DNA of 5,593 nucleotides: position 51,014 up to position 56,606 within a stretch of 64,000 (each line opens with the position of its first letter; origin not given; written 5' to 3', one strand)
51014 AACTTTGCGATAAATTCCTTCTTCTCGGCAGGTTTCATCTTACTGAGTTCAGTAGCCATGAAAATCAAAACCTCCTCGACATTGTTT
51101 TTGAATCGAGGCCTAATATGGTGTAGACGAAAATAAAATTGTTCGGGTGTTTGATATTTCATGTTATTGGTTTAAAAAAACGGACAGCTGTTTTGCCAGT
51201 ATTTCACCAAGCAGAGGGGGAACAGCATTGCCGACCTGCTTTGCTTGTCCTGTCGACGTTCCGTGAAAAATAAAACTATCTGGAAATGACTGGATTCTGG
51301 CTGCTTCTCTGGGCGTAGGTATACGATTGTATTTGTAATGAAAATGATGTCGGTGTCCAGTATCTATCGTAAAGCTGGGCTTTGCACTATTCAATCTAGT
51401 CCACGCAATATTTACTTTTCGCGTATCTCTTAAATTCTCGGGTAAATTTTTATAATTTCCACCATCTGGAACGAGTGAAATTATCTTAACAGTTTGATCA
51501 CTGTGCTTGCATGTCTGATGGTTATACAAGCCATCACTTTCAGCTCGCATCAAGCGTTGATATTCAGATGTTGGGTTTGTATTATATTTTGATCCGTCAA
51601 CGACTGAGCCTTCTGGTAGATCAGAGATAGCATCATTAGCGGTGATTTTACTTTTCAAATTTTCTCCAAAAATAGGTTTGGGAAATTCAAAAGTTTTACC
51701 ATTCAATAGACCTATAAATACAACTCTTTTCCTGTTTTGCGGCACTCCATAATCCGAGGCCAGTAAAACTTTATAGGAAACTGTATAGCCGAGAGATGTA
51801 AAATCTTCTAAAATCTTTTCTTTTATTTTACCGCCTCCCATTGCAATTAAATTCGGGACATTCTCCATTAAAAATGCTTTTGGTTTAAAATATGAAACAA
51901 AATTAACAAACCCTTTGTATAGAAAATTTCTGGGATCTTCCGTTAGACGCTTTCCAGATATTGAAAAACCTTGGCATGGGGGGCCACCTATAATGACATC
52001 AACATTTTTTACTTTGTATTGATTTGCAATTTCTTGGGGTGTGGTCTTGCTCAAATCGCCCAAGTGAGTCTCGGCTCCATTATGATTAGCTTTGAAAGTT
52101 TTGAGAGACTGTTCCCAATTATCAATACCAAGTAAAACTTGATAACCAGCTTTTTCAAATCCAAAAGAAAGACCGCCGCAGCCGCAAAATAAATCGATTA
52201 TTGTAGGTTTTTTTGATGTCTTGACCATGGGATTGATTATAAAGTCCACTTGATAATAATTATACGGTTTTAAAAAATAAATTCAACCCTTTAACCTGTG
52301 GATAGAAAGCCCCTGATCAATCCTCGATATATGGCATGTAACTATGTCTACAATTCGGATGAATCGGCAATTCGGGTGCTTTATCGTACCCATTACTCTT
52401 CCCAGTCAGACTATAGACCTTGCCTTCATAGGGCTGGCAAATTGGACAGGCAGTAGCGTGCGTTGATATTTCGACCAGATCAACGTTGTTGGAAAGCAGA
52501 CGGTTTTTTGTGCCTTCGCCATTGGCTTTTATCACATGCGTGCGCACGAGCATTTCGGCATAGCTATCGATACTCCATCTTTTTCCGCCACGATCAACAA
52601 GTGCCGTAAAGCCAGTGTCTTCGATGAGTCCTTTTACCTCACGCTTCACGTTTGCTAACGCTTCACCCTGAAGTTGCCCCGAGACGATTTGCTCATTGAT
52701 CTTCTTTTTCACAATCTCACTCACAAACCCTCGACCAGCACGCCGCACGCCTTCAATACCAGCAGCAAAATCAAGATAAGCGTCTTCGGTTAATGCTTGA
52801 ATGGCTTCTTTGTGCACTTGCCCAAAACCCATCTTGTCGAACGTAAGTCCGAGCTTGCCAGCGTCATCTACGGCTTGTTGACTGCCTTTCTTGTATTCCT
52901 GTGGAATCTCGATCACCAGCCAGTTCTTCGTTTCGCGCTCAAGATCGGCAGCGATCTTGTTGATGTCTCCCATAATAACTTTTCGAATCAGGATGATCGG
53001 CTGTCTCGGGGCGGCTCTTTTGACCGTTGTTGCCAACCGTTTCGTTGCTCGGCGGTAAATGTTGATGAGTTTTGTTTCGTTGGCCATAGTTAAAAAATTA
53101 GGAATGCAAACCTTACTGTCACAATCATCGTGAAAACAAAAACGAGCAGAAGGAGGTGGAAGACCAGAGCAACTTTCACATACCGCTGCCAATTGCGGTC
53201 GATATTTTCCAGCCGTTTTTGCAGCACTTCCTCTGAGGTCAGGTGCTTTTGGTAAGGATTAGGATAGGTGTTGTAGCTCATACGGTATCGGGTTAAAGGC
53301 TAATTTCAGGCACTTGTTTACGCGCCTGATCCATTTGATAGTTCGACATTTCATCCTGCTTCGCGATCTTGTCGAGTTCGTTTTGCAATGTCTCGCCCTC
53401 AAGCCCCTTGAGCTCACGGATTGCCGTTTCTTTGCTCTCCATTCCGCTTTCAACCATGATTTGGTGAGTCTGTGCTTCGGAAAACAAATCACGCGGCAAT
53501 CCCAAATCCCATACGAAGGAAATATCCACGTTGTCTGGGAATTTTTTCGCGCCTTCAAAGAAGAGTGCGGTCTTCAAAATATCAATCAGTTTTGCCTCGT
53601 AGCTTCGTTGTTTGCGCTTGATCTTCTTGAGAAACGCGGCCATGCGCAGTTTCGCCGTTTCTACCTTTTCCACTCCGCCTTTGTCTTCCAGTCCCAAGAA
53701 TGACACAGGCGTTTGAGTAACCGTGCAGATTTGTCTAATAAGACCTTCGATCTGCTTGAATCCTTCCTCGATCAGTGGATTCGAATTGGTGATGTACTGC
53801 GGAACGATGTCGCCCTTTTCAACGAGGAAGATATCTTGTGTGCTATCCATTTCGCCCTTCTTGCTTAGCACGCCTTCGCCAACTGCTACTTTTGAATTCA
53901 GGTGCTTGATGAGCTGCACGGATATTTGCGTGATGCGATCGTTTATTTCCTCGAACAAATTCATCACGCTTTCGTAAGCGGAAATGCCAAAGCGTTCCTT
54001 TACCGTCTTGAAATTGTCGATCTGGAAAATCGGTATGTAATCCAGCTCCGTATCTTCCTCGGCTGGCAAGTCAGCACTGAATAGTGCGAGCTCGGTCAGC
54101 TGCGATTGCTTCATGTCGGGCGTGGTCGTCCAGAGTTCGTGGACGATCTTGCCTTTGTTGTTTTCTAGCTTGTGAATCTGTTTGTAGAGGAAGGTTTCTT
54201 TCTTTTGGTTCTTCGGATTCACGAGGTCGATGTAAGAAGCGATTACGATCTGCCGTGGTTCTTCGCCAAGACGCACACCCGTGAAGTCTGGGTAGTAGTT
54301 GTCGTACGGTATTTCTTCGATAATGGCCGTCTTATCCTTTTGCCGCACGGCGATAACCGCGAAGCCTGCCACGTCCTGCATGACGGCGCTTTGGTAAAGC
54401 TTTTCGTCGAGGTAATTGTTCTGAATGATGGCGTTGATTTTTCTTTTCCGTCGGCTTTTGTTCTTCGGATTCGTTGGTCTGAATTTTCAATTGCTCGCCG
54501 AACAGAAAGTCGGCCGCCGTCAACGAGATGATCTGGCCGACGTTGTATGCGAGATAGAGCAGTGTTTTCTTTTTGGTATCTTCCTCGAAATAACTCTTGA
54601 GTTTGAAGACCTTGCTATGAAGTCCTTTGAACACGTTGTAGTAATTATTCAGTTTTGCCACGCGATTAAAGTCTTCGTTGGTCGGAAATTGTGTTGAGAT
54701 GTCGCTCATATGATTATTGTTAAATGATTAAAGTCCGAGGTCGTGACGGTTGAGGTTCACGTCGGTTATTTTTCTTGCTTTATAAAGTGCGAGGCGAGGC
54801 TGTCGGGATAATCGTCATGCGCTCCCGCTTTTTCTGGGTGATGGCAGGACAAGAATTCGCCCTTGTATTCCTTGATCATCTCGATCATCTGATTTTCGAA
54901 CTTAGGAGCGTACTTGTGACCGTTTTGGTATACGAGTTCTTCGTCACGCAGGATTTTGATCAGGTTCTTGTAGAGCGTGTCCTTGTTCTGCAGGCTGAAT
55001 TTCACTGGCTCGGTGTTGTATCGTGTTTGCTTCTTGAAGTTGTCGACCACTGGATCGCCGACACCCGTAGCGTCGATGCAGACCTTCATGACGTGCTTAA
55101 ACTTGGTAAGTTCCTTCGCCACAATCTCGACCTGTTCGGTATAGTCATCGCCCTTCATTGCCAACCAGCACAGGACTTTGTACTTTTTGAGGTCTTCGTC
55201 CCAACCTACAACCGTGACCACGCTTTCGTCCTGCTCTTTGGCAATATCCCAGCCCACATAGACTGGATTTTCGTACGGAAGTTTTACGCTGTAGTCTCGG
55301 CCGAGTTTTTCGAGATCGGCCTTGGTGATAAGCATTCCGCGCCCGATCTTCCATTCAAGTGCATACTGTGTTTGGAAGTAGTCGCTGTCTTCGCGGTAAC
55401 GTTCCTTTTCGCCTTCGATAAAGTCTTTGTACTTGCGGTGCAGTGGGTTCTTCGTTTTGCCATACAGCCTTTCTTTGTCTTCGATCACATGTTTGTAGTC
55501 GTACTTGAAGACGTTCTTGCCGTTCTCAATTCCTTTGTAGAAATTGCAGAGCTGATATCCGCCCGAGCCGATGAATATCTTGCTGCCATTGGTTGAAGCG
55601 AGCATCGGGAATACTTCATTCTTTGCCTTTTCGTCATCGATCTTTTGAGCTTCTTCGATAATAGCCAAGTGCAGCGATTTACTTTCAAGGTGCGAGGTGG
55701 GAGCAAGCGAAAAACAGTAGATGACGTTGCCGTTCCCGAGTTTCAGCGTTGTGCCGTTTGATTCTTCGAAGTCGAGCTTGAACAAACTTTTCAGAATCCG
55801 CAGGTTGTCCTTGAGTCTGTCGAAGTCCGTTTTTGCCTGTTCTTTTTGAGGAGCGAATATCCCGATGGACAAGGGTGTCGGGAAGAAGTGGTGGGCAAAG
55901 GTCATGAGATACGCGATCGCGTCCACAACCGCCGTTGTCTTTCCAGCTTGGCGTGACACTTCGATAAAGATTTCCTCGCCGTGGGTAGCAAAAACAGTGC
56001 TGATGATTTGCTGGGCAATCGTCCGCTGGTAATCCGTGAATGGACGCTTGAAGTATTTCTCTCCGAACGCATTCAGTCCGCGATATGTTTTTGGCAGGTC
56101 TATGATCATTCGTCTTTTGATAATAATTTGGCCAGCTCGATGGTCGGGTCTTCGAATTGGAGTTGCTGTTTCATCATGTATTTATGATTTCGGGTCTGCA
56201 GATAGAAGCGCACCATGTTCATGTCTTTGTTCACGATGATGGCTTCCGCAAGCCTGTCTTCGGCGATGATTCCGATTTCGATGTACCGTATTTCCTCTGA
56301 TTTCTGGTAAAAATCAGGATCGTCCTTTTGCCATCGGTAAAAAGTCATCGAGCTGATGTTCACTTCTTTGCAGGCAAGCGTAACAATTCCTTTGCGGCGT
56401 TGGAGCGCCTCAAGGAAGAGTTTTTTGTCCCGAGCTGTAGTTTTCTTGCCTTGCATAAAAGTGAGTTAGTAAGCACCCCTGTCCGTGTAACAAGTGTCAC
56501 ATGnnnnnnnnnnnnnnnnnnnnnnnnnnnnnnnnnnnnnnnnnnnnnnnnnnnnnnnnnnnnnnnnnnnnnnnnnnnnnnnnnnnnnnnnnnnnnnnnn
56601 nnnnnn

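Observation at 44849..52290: AT-rich six-gene nuclease/methylase/ATPase cassette interrupting the phage head-gene operon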

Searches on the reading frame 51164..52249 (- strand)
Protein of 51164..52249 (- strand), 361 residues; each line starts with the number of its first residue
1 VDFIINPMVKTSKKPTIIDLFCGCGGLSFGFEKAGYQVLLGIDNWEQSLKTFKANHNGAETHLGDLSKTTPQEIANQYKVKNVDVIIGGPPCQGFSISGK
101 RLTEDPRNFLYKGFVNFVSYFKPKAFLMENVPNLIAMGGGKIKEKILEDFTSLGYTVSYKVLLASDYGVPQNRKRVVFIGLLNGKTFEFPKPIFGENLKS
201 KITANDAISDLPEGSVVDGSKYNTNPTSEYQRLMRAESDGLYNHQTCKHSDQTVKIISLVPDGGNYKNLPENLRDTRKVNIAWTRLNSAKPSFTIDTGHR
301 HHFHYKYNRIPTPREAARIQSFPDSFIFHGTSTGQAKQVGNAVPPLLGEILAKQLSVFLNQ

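Call 3: search_protein_families(library=pfam, proteins=[window:51164-52249:-], max_evalue=0.01)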
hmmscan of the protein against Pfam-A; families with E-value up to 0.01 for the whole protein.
window:51164-52249:- (361 aa): 3 families
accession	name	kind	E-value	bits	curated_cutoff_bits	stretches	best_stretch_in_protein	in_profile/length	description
PF00145.23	DNA_methylase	-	3.8e-77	260.3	22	1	16-355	2-322/324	C-5 cytosine-specific DNA methylase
PF09445.16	Methyltransf_15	-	1.4e-05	25.2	22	1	16-96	3-85/165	RNA cap guanine-N2 methyltransferase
PF05175.20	MTS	-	0.00085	19.4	23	1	10-92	28-108/170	Methyltransferase small domain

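Call 4: search_protein_families(library=padloc, proteins=[window:51164-52249:-], max_evalue=0.01)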
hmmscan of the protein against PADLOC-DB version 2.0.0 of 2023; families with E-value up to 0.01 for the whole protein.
window:51164-52249:- (361 aa): 64 families (the best 25 are shown)
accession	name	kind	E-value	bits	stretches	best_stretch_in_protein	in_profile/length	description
PDLC03234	MTase_II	-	5.2e-121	402.4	1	12-360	2-367/375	Type II methyltransferase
PDLC03378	MTase_II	-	8.7e-100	332.3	1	14-360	2-331/344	Type II methyltransferase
PDLC03326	MTase_II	-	2.9e-96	321.2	1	13-359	3-376/412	Type II methyltransferase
PDLC00033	DruM2|DruM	-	1.6e-82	275.8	1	8-357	15-362/368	DNA cytosine methylase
PDLC03237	MTase_II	-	3.3e-75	251.7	2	11-183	790-970/1036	Type II methyltransferase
PDLC03279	MTase_II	-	4e-73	244.7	1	16-354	4-348/587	Type II methyltransferase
PDLC02648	DrmMII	-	5.1e-68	228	1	13-353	20-445/468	DrmMII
PDLC03272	MTase_II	-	5.7e-68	227.9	1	10-360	70-391/407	Type II methyltransferase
PDLC02649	DrmMII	-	1.2e-67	226.7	2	74-359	104-418/422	DrmMII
PDLC00026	DruM2|DruM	-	6.4e-62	208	1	13-357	3-316/336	DNA cytosine methylase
PDLC00031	DruM2|DruM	-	4.5e-59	198.4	1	15-357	12-349/361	DNA cytosine methylase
PDLC00027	DruM2|DruM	-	7.3e-57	191.4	1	16-355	13-347/361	DNA cytosine methylase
PDLC03381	MTase_II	-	1e-55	187.4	2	17-237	151-381/396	Type II methyltransferase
PDLC03225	MTase_II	-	1.4e-55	187.1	2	146-357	365-596/615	Type II methyltransferase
PDLC03343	MTase_II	-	5.6e-53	178.5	2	17-257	8-261/462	Type II methyltransferase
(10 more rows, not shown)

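Call 12: search_protein_families(library=ncbifam, proteins=[window:51164-52249:-], max_evalue=0.01)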
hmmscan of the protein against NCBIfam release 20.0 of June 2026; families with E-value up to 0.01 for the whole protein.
window:51164-52249:- (361 aa): 3 families
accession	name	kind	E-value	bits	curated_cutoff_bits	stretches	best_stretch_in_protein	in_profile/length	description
TIGR00675.1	dcm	superfamily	1.3e-65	222.2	100.65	1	17-355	1-329/329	DNA (cytosine-5-)-methyltransferase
NF007772.0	PRK10458.1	subfamily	1.9e-13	49.8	710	1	11-181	85-286/472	DNA cytosine methylase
TIGR00406.1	prmA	equivalog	0.0066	15.9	183.15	1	13-87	159-230/288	50S ribosomal protein L11 methyltransferase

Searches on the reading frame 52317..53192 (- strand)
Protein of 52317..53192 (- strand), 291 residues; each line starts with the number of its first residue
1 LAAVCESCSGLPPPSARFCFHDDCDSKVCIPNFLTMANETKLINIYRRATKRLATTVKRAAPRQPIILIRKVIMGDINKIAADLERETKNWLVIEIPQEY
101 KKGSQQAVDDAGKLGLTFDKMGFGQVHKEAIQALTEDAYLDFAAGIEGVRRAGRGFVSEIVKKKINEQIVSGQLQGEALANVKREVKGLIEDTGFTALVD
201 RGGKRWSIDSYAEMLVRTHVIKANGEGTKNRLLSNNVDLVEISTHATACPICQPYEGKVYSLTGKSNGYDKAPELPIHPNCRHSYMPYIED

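Call 3: search_protein_families(library=pfam, proteins=[window:52317-53192:-], max_evalue=0.01)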
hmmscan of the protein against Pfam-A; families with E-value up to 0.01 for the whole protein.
window:52317-53192:- (291 aa): 1 family
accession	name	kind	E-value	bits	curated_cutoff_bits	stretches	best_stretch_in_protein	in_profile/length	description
PF06152.16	Phage_min_cap2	-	5.2e-23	82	26.3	1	182-290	165-284/366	Phage minor capsid protein 2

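Call 8: search_protein_families(library=phrogs, proteins=[window:52317-53192:-], max_evalue=0.001)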
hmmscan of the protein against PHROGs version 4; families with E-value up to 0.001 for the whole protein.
window:52317-53192:- (291 aa): 14 families
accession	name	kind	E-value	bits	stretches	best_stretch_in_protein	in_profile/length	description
phrog_4611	-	head and packaging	2.3e-41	142.9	1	36-289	11-272/710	minor head protein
phrog_581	-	head and packaging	8.8e-35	121.7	1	75-290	75-297/564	minor head protein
phrog_12049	-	head and packaging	3.1e-17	63.5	1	190-266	168-244/745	head morphogenesis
phrog_115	-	head and packaging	4.8e-12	46.8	1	161-291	206-320/665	minor head protein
phrog_4728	-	head and packaging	1.1e-11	45.2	1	162-291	185-302/591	head morphogenesis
phrog_595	-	head and packaging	7.4e-11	43.1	1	150-291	182-300/513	head maturation protease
phrog_37388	-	unknown function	8.7e-11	42.9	1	84-244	82-240/297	-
phrog_6577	-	unknown function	1.8e-09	37.5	1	156-290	110-231/1066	-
phrog_7625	-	head and packaging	1.2e-08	35.4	1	160-291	130-251/504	head morphogenesis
phrog_2841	-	head and packaging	1.5e-07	31.8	1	162-291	196-309/525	minor head protein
phrog_19443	-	head and packaging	1.2e-06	28.3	1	160-290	167-286/579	minor head protein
phrog_1657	-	head and packaging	5.7e-06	26.9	1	34-282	29-292/337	head morphogenesis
phrog_16619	-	head and packaging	3.9e-05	22.3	1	173-287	162-272/1440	minor head protein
phrog_21789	-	head and packaging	0.00012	20.9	1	163-288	143-259/1195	virion structural protein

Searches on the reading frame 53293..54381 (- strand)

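Call 3: search_protein_families(library=pfam, proteins=[window:53293-54381:-], max_evalue=0.01)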
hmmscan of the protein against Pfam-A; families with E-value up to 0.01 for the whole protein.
window:53293-54381:- (362 aa): 0 families

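Call 8: search_protein_families(library=phrogs, proteins=[window:53293-54381:-], max_evalue=0.001)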
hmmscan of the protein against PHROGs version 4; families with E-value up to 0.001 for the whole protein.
window:53293-54381:- (362 aa): 2 families
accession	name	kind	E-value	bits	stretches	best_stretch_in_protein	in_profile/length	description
phrog_533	-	head and packaging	1.3e-18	67.8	1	9-352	129-490/495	portal protein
phrog_104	-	head and packaging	1e-06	28.7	1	209-353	336-477/550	portal protein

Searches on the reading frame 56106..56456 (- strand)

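Call 101: search_protein_families(library=phrogs, proteins=[window:56106-56456:-], max_evalue=0.001)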
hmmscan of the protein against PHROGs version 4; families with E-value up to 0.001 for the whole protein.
window:56106-56456:- (116 aa): 1 family
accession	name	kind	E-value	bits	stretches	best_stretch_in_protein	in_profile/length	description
phrog_4044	-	head and packaging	2.6e-08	34.6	1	2-55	20-72/180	terminase small subunit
